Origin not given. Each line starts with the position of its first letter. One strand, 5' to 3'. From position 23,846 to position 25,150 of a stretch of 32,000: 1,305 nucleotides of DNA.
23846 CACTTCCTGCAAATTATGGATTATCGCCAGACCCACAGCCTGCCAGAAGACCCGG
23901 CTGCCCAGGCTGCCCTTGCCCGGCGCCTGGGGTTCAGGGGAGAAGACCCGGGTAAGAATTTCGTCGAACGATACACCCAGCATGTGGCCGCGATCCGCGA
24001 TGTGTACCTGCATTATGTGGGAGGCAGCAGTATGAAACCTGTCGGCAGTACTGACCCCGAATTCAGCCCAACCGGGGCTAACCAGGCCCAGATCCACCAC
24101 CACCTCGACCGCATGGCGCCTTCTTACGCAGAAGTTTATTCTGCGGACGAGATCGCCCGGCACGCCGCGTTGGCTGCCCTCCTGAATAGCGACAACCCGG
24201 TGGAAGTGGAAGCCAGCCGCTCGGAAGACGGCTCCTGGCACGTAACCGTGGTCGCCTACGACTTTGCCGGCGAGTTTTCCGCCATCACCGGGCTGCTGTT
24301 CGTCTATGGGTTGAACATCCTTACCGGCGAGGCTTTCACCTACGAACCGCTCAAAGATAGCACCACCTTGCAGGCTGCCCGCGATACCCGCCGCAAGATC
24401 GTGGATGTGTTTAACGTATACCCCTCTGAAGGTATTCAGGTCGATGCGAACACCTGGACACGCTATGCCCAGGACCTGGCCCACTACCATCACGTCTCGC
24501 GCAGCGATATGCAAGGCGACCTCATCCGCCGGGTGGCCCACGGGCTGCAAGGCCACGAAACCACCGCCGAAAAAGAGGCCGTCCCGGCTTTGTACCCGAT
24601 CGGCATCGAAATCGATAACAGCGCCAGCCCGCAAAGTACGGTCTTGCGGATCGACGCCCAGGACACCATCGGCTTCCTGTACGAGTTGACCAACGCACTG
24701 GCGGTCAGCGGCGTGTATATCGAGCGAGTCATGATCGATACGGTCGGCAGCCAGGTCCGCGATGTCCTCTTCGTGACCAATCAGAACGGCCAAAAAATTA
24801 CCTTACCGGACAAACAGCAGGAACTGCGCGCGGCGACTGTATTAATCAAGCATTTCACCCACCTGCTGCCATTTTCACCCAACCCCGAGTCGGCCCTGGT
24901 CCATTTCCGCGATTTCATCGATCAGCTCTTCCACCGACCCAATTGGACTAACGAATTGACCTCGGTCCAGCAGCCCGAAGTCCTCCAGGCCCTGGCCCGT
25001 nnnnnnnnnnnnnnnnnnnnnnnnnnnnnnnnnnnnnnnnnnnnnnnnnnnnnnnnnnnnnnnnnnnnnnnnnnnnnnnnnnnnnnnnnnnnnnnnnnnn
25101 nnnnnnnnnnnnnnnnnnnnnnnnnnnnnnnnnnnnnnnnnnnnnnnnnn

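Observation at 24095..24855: GlnE with a GlnD-like tandem ACT module inserted between the adenylyl-removing and adenylyltransferase halves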

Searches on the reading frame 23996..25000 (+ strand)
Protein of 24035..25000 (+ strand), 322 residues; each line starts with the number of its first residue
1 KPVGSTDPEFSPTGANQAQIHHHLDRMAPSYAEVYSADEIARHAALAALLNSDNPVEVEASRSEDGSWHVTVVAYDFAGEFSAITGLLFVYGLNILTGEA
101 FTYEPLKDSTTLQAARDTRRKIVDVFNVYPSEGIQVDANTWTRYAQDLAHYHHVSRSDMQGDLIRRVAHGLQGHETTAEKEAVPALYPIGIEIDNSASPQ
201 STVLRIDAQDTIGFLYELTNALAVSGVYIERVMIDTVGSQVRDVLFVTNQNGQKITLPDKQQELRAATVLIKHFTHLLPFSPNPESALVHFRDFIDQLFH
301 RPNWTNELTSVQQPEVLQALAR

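Call 14: search_solved_structures(query=window:24038-24907:+, max_evalue=10, show_alignments=3)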
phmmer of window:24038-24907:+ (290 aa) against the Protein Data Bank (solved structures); distinct sequences matched with E-value up to 10: 1.
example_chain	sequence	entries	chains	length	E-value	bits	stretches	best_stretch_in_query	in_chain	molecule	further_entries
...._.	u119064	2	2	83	0.14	14.7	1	73-114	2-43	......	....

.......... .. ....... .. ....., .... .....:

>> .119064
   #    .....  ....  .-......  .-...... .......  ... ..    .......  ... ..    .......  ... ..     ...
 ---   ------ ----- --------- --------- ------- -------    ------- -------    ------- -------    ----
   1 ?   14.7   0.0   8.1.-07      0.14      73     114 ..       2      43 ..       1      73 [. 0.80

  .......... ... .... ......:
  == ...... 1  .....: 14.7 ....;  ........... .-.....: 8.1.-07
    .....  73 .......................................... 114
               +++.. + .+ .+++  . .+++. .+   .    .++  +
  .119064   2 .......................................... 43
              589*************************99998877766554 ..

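Call 20: search_protein_families(library=ncbifam, proteins=[window:24035-24907:+], max_evalue=1)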
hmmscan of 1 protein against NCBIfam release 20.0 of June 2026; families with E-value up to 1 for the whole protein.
window:24035-24907:+ (291 aa): 8 families
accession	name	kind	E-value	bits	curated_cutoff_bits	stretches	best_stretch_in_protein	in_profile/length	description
NF003467.0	PRK05092.1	equivalog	1.1e-21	76.4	959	1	16-267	688-918/940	[protein-PII] uridylyltransferase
TIGR01693.1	UTase_glnD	equivalog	4.9e-21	74.7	519.4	1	16-267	616-844/850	[protein-PII] uridylyltransferase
NF002895.0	PRK03381.1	equivalog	2.2e-16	59.2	631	1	47-265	580-770/782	[protein-PII] uridylyltransferase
NF002837.0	PRK03059.1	equivalog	6e-07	27.9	1010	1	191-253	777-839/857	[protein-PII] uridylyltransferase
NF001366.0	PRK00275.1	equivalog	8.8e-07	27.2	1299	1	188-268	801-881/895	[protein-PII] uridylyltransferase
NF003448.0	PRK05007.1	equivalog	0.00029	18.9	1255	1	15-266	649-872/884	bifunctional uridylyltransferase/uridylyl-removing protein GlnD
NF004976.0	PRK06349.1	subfamily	0.013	14.6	205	1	194-268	342-415/430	homoserine dehydrogenase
NF003347.0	PRK04374.1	equivalog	0.037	12.2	1567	1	110-267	722-861/869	[protein-PII] uridylyltransferase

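Call 21: search_protein_families(library=pfam, proteins=[window:24035-24907:+], max_evalue=10)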
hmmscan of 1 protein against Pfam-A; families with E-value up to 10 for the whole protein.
window:24035-24907:+ (291 aa): 3 families
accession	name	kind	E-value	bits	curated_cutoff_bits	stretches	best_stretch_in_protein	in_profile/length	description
PF24931.1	ACT_ACR9_3rd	-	7.5e-08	32.8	27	1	191-265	2-77/98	ACR9-like, ACT-like domain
PF01842.31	ACT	-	0.0014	18.8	27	1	202-252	1-53/66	ACT domain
PF13291.12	ACT_4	-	0.042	15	27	1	201-237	6-42/80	ACT domain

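Call 32: predict_structure(alignment_id=A1)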
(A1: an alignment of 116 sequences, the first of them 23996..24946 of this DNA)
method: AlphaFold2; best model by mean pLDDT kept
length: 317 residues; sequences in the alignment: 116
mean_pLDDT: 88.6   pTM: 0.85
mean pLDDT of the five models: 88.6, 88.0, 87.5, 87.3, 86.9
residues with pLDDT >= 90: 249; 70-90: 26; 50-70: 24; < 50: 18
segments of 3 or more residues with pLDDT < 50: 1-4, 6-19
pLDDT, mean of each block of 10 residues (from residue 1): 44 44 68 93 95 96 96 97 97 95 97 89 60 90 95 98 96 96 83 74 97 97 92 92 96 96 96 96 95 94 94 91
secondary structure, 60 per line:
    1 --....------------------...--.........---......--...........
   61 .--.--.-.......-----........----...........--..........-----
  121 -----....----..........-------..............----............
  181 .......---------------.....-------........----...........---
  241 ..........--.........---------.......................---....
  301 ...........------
elements in order: H3-6 H30-38 H42-47 H50-61 E69-75 E81-88 H93-103 E106-115 H126-129 E134-143 H151-164 H169-187 E203-207 E215-222 H227-237 E241-250 E253-261 H271-293 H297-311

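Call 33: search_protein_representatives(protein=window:24035-24907:+)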
Query: 291 residues. Proteins with E-value up to 0.001 (for the whole library): 2073; up to 1e-10: 428; up to 1e-30: 80. The best 150 are listed.
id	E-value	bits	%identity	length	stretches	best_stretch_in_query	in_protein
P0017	4.9e-96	337.7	57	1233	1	14-291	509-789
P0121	3.6e-83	295.5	55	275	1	20-287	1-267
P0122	9.2e-74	264.6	54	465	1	14-291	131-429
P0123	1.1e-71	257.9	54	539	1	22-291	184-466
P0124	1.4e-68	247.6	51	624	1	4-278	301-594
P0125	3.1e-68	246.5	54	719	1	18-291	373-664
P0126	6.3e-68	245.5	54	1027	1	16-291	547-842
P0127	9.6e-68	244.9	54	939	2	117-291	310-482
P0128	2.1e-67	243.8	53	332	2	117-291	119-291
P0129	6.3e-65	235.7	52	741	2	115-291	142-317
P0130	2.7e-63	230.3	50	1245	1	24-291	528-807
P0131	3.5e-63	230.0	52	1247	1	20-291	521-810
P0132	3.7e-61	223.3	53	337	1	57-290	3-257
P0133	1.1e-58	215.3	51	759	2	115-291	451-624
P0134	3.6e-58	213.5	50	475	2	113-291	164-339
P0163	1.0e-40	156.3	41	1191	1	28-291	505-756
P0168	7.1e-39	150.2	36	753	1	20-291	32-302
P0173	4.0e-36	141.2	34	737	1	17-291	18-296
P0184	1.3e-33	132.9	37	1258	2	115-291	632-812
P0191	1.1e-32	129.9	38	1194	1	17-291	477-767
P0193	5.9e-32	127.5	36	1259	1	13-289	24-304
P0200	1.2e-30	123.2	35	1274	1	19-291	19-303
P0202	3.1e-30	121.9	36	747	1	20-291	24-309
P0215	7.4e-28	114.1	33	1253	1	20-287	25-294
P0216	7.4e-28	114.1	34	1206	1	13-291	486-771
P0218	9.9e-28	113.7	30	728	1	16-291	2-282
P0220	1.8e-27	112.8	37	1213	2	181-291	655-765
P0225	2.9e-26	108.9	34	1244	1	16-290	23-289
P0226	3.5e-26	108.6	35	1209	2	187-290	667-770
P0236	1.3e-25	106.8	29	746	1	19-287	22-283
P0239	1.7e-25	106.3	31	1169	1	19-291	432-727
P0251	1.0e-23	100.5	33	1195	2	141-290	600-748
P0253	1.6e-23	99.9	33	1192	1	19-291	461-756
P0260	6.9e-23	97.8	28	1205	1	18-291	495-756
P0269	3.5e-22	95.5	31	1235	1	18-291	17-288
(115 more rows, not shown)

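Call 37: list_cluster_members(proteins=[P0193, P0200, P0215, P0225, P0269, P0168, P0173, P0202, P0218, P0236])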
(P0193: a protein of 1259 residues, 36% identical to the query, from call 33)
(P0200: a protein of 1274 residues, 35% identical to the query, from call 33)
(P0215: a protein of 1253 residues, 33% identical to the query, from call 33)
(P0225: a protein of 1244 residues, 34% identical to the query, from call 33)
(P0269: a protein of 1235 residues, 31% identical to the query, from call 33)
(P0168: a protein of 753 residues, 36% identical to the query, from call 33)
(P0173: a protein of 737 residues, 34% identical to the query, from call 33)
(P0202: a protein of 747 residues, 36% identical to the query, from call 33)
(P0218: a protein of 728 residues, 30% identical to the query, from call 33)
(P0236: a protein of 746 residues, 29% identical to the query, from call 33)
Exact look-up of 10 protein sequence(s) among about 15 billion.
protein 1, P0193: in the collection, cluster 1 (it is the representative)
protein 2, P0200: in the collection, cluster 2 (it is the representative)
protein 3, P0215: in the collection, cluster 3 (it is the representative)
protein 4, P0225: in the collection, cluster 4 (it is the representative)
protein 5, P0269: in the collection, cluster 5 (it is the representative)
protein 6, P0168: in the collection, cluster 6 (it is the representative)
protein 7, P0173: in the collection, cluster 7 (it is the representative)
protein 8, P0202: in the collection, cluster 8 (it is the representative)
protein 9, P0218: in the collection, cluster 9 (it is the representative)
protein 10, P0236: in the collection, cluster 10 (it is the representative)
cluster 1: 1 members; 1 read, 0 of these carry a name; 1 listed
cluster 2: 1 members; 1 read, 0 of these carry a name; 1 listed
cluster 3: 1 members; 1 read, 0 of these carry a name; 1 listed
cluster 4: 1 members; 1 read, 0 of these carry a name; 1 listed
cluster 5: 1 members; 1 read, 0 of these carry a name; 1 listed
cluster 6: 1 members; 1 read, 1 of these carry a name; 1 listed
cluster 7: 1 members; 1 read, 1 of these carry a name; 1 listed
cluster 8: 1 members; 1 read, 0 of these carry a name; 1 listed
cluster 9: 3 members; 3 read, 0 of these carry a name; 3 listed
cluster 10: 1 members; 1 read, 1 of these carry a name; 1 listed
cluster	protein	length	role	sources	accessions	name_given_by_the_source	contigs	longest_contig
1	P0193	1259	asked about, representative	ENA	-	-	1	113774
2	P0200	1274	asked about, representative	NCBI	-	-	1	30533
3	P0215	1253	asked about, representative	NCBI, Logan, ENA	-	-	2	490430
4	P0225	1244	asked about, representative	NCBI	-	-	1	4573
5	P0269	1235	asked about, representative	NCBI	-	-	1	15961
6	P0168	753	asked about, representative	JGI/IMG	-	glutamate-ammonia-ligase adenylyltransferase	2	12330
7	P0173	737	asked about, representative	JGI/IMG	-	[glutamine synthetase] adenylyltransferase / [glutamine synthetase]-adenylyl-L-tyrosine ...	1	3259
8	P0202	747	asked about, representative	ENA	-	-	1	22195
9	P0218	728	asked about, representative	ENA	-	-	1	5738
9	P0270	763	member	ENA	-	-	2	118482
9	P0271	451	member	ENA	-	-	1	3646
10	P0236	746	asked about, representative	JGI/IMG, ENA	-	glutamate-ammonia-ligase adenylyltransferase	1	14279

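Call 38: fold_search(model_id=the predicted structure, library=pdb)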
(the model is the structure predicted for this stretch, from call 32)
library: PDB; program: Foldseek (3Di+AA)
matches with E <= 10: 791; with E <= 0.001: 5
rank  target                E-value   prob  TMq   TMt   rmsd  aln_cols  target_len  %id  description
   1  7jsr_B                8.9e-06  1.00  0.24  0.06  22.5       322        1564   14  Crystal structure of the large glutamate dehydrogenase composed of 180 kDa subunits from Mycobacterium smegmatis (released 2021-06-09)
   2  7jsr_A                2.3e-05  1.00  0.21  0.05  21.9       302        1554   12  Crystal structure of the large glutamate dehydrogenase composed of 180 kDa subunits from Mycobacterium smegmatis (released 2021-06-09)
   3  9hv6                  3.2e-05  1.00  0.32  0.11  16.7       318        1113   14  CryoEM map of the large glutamate dehydrogenase composed of 180 kDa subunits from Mycobacterium smegmatis obtained in th (released 2026-01-14)
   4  9hv0                  4.4e-05  1.00  0.33  0.11  14.7       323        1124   13  CryoEM map of the large glutamate dehydrogenase composed of 180 kDa subunits from Mycobacterium smegmatis obtained in th (released 2026-01-14)
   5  9hv5                  7.6e-05  1.00  0.32  0.10  16.5       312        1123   13  CryoEM map of the large glutamate dehydrogenase composed of 180 kDa subunits from Mycobacterium smegmatis obtained in th (released 2026-01-14)
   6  7a1d_A                2.0e-03  1.00  0.26  0.08   4.5       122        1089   21  Cryo-EM map of the large glutamate dehydrogenase composed of 180 kDa subunits from Mycobacterium smegmatis (open confo (released 2021-06-09)
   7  11qf_B                2.3e-03  0.20  0.11  0.12  21.3       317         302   12  I-PnoMI with solubilizing mutations (released 2026-03-25)
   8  9hux_A                2.5e-03  0.99  0.27  0.09  16.5       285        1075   14  CryoEM map of the large glutamate dehydrogenase composed of 180 kDa subunits from Mycobacterium smegmatis obtained in  (released 2026-01-14)
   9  7rcd_A                3.4e-03  0.16  0.11  0.12  21.1       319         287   11  Second stage reengineered variant of I-OnuI targeting human PD1 gene with activity enhancing substitutions (released 2022-06-29)
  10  9xya_A                3.6e-03  0.20  0.11  0.12  21.3       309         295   11  One of a series of engineered variants of I-OnuI meganuclease targeting altered DNA target sequence (released 2025-09-10)
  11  7rcf_A                4.4e-03  0.18  0.12  0.12  21.1       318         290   10  Fourth stage reengineered variant of I-OnuI with stability enhancing substitutions (released 2022-06-29)
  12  5t8d_A                4.7e-03  0.15  0.11  0.12  21.4       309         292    9  Engineered variant of I-OnuI meganuclease targeting the HIV integrase gene; harbors 47 point mutations relative to wil (released 2017-05-03)
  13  6bdb_A                5.2e-03  0.16  0.12  0.12  21.4       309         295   10  I-OnuI K227Y, D236A bound to A3G substrate (pre-cleavage complex) (released 2018-10-24)
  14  6uwg_A                5.8e-03  0.15  0.11  0.12  21.7       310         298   10  Engineered variant of I-OnuI meganuclease with improved thermostability and E178D mutation at catalytic site (released 2019-12-18)
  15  7rcg_A                6.1e-03  0.15  0.11  0.12  22.0       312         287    8  I-OnuI_e-hPD1-f final stage reengineered variant of I-OnuI (released 2022-06-29)
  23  3l76_A                2.0e-02  0.96  0.28  0.16  15.1       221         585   16  Crystal Structure of Aspartate Kinase from Synechocystis (released 2010-06-09)
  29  9c7n_D                4.7e-02  1.00  0.22  0.79   2.7        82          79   11  Crystal Structure of the GL3 ACT-like Domain (released 2025-10-08)
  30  9c7n_A                4.7e-02  1.00  0.20  0.71   4.4        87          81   15  Crystal Structure of the GL3 ACT-like Domain (released 2025-10-08)
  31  9c7n_B                5.5e-02  1.00  0.21  0.73   2.8        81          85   11  Crystal Structure of the GL3 ACT-like Domain (released 2025-10-08)
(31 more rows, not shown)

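Call 39: find_encoding_contigs(protein=P0215, flank=10000, max_places=2)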
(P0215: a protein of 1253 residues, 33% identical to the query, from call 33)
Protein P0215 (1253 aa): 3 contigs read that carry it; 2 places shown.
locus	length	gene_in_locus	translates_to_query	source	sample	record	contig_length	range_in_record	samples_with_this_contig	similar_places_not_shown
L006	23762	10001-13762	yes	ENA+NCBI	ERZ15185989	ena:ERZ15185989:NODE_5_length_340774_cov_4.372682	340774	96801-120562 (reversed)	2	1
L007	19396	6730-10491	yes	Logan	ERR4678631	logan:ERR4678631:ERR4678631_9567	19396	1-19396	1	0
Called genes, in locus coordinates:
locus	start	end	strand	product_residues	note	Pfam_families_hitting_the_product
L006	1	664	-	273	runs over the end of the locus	-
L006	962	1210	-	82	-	PF13597:NRDD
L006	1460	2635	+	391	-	PF03435:Sacchrp_dh_NADP, PF16653:Sacchrp_dh_C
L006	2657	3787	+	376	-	PF00278:Orn_DAP_Arg_deC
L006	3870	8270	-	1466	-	-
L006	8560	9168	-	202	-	PF00702:Hydrolase, PF12710:HAD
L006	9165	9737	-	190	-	PF00929:RNase_T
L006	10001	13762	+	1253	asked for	PF03710:GlnE, PF03445:DUF294 (faint), PF08335:GlnD_UR_UTase, PF03710:GlnE, PF08335:GlnD_UR_UTase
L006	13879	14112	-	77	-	PF13459:Fer4_15, PF13370:Fer4_13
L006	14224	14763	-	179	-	PF08712:Nfu_N, PF01106:NifU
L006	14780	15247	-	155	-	PF01592:NifU_N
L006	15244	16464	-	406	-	PF00266:Aminotran_5, PF00155:Aminotran_1_2, PF01041:DegT_DnrJ_EryC1 (weak), PF01212:Beta_elim_lyase, PF01053:Cys_Met_Meta_PP (faint)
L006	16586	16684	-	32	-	-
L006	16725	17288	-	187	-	PF00156:Pribosyltran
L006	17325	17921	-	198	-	-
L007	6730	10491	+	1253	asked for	PF03710:GlnE, PF03445:DUF294 (faint), PF08335:GlnD_UR_UTase, PF03710:GlnE, PF08335:GlnD_UR_UTase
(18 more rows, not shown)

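Call 40: find_encoding_contigs(protein=P0202, flank=10000, max_places=2)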
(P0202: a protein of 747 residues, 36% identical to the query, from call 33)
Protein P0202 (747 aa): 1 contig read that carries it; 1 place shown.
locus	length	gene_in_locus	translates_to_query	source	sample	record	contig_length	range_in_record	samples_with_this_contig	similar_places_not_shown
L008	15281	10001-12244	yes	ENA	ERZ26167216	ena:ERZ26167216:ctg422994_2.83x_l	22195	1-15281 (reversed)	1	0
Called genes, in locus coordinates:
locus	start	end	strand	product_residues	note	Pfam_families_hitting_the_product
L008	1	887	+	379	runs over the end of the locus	PF02746:MR_MLE_N, PF13378:MR_MLE_C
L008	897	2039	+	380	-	PF02746:MR_MLE_N, PF13378:MR_MLE_C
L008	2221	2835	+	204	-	PF07978:NIPSNAP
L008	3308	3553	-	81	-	PF16697:Yop-YscD_cpl, PF00498:FHA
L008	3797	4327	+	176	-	PF01548:DEDD_Tnp_IS110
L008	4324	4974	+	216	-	PF02371:Transposase_20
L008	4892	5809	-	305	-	PF16697:Yop-YscD_cpl, PF00498:FHA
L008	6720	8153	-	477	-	PF03951:Gln-synt_N, PF00120:Gln-synt_C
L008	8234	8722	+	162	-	-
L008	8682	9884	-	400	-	PF01663:Phosphodiest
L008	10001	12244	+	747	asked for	PF01842:ACT (faint), PF03710:GlnE, PF08335:GlnD_UR_UTase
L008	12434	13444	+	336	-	PF00248:Aldo_ket_red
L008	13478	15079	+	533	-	PF00128:Alpha-amylase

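Call 55: find_related_loci(query=window:24035-25000:+, collection=metagenome_contigs, flank=10000)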
Query window:24035-25000:+ (322 aa) in metagenome_contigs; peptide patterns used: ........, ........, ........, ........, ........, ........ (x = any residue, [..] = any of these).
164 stretches matched a pattern; 6 encode a relative of the query (tblastn E <= 1e-3); 6 distinct loci.
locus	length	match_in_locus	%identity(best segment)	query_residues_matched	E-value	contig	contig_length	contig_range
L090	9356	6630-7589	70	7-322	3e-144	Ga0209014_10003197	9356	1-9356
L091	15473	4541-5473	69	15-322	3e-144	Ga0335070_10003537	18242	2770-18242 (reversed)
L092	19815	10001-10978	67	5-322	7e-137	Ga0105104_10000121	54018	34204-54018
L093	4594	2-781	71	65-322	1e-122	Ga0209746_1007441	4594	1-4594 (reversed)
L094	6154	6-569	74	138-321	2e-90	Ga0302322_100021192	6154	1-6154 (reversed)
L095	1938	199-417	34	183-255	6e-9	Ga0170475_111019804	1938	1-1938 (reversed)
